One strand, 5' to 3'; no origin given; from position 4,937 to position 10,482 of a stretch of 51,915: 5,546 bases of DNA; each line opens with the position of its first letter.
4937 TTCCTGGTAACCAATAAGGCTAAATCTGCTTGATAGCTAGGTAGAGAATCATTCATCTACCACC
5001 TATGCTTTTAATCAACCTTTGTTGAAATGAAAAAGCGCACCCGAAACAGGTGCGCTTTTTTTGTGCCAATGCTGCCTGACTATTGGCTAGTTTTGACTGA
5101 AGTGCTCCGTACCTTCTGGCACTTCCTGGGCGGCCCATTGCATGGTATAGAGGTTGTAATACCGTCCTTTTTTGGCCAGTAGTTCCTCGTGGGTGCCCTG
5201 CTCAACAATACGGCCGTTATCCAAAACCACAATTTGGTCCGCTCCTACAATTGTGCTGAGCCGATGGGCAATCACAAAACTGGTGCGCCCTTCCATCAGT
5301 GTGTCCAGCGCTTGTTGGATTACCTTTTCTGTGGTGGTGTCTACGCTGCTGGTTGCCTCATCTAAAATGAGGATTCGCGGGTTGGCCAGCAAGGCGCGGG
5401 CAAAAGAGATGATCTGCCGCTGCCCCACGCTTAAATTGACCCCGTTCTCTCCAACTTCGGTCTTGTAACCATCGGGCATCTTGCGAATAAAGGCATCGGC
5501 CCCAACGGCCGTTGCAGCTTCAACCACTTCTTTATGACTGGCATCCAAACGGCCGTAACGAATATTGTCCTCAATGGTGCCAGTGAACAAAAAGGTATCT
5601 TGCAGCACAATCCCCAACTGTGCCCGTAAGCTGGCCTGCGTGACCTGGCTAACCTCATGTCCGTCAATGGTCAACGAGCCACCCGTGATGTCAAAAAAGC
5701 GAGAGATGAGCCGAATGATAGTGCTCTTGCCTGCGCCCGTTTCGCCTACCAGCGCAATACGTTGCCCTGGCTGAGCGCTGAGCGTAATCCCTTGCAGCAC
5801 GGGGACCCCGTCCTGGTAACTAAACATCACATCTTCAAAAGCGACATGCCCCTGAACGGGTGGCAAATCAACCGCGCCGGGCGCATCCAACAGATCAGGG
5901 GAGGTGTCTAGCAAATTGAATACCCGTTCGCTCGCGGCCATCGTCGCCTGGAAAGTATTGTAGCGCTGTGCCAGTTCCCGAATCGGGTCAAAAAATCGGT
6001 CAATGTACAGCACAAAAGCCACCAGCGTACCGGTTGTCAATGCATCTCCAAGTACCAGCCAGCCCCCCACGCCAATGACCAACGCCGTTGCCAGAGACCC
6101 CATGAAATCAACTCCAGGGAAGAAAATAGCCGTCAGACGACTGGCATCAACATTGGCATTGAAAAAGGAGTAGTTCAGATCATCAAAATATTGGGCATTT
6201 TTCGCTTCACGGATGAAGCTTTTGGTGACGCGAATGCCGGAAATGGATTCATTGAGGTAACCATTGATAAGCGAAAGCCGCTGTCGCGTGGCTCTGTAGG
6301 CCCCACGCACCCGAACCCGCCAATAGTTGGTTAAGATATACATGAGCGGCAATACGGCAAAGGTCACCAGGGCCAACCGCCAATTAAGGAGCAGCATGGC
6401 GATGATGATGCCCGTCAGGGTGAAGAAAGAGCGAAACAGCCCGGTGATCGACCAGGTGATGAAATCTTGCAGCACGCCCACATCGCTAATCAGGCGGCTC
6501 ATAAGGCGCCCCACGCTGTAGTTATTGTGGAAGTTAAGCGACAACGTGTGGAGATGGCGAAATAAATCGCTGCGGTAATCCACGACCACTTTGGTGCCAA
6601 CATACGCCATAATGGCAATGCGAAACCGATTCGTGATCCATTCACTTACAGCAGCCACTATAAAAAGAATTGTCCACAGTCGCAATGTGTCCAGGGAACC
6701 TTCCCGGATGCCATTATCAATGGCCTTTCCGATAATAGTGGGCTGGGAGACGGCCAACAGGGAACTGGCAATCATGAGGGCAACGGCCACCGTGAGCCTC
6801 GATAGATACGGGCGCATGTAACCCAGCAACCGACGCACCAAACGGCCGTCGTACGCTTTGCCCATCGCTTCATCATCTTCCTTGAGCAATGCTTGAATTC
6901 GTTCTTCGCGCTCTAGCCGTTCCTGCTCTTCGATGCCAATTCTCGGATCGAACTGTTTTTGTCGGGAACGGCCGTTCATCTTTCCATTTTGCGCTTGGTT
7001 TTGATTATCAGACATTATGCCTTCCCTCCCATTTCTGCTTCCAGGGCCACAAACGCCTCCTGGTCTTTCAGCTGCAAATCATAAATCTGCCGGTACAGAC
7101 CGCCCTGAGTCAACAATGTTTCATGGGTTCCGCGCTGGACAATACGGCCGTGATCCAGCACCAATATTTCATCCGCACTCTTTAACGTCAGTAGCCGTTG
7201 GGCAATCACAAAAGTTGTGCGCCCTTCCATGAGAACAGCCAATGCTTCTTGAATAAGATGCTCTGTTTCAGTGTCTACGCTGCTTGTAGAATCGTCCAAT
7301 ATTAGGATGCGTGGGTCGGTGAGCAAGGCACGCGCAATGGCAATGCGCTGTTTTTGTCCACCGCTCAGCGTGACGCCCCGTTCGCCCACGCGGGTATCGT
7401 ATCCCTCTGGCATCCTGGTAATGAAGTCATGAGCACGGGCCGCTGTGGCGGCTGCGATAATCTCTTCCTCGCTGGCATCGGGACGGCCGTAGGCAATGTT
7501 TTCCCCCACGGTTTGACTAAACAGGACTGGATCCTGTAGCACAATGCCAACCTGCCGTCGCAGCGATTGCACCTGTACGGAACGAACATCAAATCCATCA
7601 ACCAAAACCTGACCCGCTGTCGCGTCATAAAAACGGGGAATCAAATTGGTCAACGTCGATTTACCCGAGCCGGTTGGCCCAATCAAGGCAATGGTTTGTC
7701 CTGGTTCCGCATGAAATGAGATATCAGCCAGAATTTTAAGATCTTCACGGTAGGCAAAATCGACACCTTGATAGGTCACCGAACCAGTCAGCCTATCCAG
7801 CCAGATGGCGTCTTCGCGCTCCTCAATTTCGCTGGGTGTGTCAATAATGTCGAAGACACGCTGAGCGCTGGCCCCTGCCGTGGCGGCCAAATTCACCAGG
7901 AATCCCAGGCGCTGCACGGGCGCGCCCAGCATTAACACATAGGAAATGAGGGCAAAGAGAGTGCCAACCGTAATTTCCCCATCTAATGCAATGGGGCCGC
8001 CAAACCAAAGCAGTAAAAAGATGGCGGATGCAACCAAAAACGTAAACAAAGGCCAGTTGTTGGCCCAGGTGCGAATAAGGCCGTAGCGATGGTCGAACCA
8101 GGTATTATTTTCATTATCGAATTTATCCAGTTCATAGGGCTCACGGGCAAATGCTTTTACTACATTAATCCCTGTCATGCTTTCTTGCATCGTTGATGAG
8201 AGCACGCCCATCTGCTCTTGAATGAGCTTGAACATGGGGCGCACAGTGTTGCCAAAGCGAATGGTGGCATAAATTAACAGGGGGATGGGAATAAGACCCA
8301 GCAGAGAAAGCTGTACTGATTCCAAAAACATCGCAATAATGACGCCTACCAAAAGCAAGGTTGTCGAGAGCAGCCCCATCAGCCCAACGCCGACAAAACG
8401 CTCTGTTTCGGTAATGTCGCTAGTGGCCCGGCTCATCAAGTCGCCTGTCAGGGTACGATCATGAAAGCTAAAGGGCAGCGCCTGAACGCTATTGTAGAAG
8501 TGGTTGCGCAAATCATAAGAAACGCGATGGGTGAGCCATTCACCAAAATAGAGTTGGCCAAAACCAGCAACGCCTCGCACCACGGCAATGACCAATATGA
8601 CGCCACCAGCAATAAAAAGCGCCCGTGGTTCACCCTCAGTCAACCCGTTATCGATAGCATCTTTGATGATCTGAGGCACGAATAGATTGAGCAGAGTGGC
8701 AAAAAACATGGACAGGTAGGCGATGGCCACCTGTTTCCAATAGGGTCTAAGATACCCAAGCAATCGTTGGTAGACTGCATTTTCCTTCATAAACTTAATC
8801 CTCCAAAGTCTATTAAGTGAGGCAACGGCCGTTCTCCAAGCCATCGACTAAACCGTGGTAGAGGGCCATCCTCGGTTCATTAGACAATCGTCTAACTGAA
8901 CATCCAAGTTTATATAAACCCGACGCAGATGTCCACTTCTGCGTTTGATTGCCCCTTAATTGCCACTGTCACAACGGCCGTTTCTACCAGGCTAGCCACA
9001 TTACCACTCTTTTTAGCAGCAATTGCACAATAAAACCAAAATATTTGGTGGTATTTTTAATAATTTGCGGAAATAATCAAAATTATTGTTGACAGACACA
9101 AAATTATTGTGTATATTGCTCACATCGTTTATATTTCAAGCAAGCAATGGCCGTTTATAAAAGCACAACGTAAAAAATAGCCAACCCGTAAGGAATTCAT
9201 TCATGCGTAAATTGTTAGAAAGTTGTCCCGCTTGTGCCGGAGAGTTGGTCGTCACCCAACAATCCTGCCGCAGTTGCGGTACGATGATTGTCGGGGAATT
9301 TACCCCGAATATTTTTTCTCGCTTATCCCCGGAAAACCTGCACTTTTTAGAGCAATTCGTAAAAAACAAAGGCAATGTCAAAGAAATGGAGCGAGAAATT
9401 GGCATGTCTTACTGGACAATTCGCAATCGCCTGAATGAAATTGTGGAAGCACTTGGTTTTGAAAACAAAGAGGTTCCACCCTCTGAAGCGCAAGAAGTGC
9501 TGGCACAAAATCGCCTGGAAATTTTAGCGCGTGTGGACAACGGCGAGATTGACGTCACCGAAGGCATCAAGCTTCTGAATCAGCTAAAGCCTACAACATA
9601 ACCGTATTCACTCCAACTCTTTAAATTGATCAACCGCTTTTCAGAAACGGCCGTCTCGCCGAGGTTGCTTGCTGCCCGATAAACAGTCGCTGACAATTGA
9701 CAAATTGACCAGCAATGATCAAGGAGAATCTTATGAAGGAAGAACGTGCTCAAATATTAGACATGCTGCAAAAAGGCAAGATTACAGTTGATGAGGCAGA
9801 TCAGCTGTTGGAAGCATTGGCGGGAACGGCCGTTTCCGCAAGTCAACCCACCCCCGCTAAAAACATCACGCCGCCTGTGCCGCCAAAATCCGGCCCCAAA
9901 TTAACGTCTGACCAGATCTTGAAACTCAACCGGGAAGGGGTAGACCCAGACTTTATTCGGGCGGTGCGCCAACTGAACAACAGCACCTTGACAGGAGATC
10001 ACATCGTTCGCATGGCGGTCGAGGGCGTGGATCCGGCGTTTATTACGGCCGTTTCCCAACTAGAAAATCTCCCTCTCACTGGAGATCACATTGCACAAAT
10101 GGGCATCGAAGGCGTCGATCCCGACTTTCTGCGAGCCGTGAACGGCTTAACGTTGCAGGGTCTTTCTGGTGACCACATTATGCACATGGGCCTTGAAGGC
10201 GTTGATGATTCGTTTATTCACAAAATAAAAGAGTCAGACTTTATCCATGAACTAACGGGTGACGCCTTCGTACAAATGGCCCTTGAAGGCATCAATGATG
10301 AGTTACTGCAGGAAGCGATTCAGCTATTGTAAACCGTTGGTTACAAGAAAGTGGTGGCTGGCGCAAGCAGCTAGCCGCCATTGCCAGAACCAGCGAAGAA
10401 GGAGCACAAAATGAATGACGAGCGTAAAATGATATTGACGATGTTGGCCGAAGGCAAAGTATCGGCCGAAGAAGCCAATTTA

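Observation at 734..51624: HIP1-like highly iterated palindrome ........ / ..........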

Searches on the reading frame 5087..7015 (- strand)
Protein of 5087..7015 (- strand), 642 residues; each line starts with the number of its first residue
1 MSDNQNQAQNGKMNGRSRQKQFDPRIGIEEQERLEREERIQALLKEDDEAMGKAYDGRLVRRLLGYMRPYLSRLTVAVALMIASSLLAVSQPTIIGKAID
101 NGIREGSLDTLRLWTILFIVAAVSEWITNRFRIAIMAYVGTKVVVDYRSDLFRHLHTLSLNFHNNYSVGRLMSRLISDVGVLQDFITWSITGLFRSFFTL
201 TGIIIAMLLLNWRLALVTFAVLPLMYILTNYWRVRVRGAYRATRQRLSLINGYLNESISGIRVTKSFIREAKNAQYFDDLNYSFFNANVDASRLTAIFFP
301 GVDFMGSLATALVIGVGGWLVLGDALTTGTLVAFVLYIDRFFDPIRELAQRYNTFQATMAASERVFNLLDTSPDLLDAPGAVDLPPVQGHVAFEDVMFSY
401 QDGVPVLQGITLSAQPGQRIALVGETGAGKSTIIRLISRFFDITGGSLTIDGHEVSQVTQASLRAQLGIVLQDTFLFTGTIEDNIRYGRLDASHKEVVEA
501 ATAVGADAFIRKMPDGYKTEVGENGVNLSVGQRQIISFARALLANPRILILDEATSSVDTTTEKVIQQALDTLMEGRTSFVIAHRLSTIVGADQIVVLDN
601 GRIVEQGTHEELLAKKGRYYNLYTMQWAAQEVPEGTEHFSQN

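Call 5: search_protein_families(library=ncbifam, proteins=[window:5087-7015:-], max_evalue=1e-10)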
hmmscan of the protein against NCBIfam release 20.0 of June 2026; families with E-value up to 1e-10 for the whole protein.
window:5087-7015:- (642 aa): 161 families (the best 25 are shown)
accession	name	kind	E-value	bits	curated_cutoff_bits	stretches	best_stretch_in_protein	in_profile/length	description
TIGR02203.1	MsbA_lipidA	equivalog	8.7e-143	476.8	602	1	61-627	3-570/572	lipid A export permease/ATP-binding protein MsbA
NF052233.1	CphA_assoc_ABC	equivalog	4.7e-140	468.3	880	1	55-631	167-748/766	cyanophycin metabolism-associated ABC transporter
TIGR02204.1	MsbA_rel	hypoth_equivalog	8.1e-137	457.3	780.4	1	60-626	6-575/576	ABC transporter, permease/ATP-binding protein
TIGR00958.1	3a01208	subfamily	2.2e-129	432.9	874.6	1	51-622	140-710/711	antigen peptide transporter 2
TIGR01846.1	type_I_sec_HlyB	subfamily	4e-116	389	725.55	1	78-626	145-692/694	type I secretion system permease/ATPase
NF045513.1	HepA_fam_ABC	equivalog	1.6e-114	383.6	725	1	112-626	93-609/610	heterocyst formation ABC transporter subunit HepA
NF008381.0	PRK11176.1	equivalog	2e-112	376.5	867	1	59-628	12-581/582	lipid A ABC transporter ATP-binding protein/permease MsbA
NF008056.1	PRK10790.1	equivalog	2.3e-112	376.4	746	1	60-632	11-581/584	SmdB family multidrug efflux ABC transporter permease/ATP-binding protein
NF010178.0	PRK13657.1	equivalog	1.1e-110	370.8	733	1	62-632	9-576/588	glucan ABC transporter ATP-binding protein/ permease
TIGR03375.1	type_I_sec_LssB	subfamily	6.4e-104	348.6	693.1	1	67-615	147-691/696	type I secretion system permease/ATPase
NF008055.0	PRK10789.1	equivalog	4.2e-99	332.6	845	1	58-628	2-573/590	SmdA family multidrug ABC transporter permease/ATP-binding protein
TIGR03796.1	NHLM_micro_ABC1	equivalog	2.3e-92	310.4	853.3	1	65-622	143-708/710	NHLP family bacteriocin export ABC transporter peptidase/permease/ATPase subunit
TIGR03797.1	NHLM_micro_ABC2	equivalog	6.8e-90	302.5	709.4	1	73-626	137-685/686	NHLP bacteriocin export ABC transporter permease/ATPase subunit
NF000475.1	tet_ABC_46_B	exception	2.3e-89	300.5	1250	1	79-626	24-574/578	tetracycline efflux ABC transporter Tet(46) subunit B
TIGR02857.1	CydD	equivalog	3.4e-84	283.7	435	1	74-598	5-529/529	thiol reductant ABC exporter subunit CydD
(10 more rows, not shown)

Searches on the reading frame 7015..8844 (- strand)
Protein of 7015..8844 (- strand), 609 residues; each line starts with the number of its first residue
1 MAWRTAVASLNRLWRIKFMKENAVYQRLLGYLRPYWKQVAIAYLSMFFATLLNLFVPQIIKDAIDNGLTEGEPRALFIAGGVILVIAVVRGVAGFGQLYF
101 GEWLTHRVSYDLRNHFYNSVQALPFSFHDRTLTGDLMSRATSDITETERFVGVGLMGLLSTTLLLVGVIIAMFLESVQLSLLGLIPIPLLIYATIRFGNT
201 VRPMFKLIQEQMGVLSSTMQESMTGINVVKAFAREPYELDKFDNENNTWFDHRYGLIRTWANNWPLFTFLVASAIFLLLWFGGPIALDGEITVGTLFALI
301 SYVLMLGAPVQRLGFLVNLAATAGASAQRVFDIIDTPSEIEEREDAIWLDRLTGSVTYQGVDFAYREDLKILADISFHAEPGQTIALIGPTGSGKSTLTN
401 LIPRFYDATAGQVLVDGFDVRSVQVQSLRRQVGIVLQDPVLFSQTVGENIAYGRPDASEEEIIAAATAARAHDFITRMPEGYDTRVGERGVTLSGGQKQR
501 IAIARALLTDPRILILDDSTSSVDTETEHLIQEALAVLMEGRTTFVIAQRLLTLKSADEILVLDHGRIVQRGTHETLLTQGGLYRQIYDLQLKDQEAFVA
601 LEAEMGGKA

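Call 5: search_protein_families(library=ncbifam, proteins=[window:7015-8844:-], max_evalue=1e-10)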
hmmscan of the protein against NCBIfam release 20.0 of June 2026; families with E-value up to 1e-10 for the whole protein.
window:7015-8844:- (609 aa): 163 families (the best 25 are shown)
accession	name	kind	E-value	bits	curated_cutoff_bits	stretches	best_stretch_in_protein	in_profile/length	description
TIGR02204.1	MsbA_rel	hypoth_equivalog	3.9e-155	517.8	780.4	1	24-592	5-576/576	ABC transporter, permease/ATP-binding protein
TIGR02203.1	MsbA_lipidA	equivalog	6e-145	483.9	602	1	25-594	2-572/572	lipid A export permease/ATP-binding protein MsbA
NF052233.1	CphA_assoc_ABC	equivalog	3.1e-143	478.9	880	1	24-597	171-749/766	cyanophycin metabolism-associated ABC transporter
TIGR00958.1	3a01208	subfamily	6.9e-129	431.2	874.6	1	21-587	145-710/711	antigen peptide transporter 2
NF008381.0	PRK11176.1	equivalog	1.1e-121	407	867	1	23-593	11-581/582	lipid A ABC transporter ATP-binding protein/permease MsbA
TIGR01846.1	type_I_sec_HlyB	subfamily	1.8e-117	393.4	725.55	1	44-591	146-692/694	type I secretion system permease/ATPase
NF045513.1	HepA_fam_ABC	equivalog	3.6e-114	382.4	725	1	67-591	85-609/610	heterocyst formation ABC transporter subunit HepA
NF010178.0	PRK13657.1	equivalog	6.2e-114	381.6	733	1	24-589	6-568/588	glucan ABC transporter ATP-binding protein/ permease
NF008055.0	PRK10789.1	equivalog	1.3e-109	367.3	845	1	25-592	4-572/590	SmdA family multidrug ABC transporter permease/ATP-binding protein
NF008056.1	PRK10790.1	equivalog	4.2e-93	312.8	746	1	24-596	10-580/584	SmdB family multidrug efflux ABC transporter permease/ATP-binding protein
TIGR03796.1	NHLM_micro_ABC1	equivalog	2.1e-91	307.2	853.3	1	20-587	137-708/710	NHLP family bacteriocin export ABC transporter peptidase/permease/ATPase subunit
TIGR01192.1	chvA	subfamily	4e-91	306.4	585.4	1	24-587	6-566/585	glucan export ABC transporter ATP-binding protein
TIGR01193.1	bacteriocin_ABC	subfamily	3.6e-88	296.8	523.85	1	40-588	159-706/708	peptide cleavage/export ABC transporter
NF000475.1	tet_ABC_46_B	exception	5.8e-86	289.3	1250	1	24-591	3-574/578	tetracycline efflux ABC transporter Tet(46) subunit B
TIGR03797.1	NHLM_micro_ABC2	equivalog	1.1e-85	288.6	709.4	1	35-591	134-685/686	NHLP bacteriocin export ABC transporter permease/ATPase subunit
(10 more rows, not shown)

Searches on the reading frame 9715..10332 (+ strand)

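Call 65: search_protein_families(library=pfam, proteins=[window:9715-10332:+], max_evalue=0.00001)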
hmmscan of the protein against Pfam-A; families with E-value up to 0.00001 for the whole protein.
window:9715-10332:+ (205 aa): 1 family
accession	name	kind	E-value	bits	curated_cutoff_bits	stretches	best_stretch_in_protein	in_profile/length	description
PF22746.1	SHOCT-like_DUF2089-C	-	9.7e-11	41.3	27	1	9-37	1-29/32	SHOCT-like domain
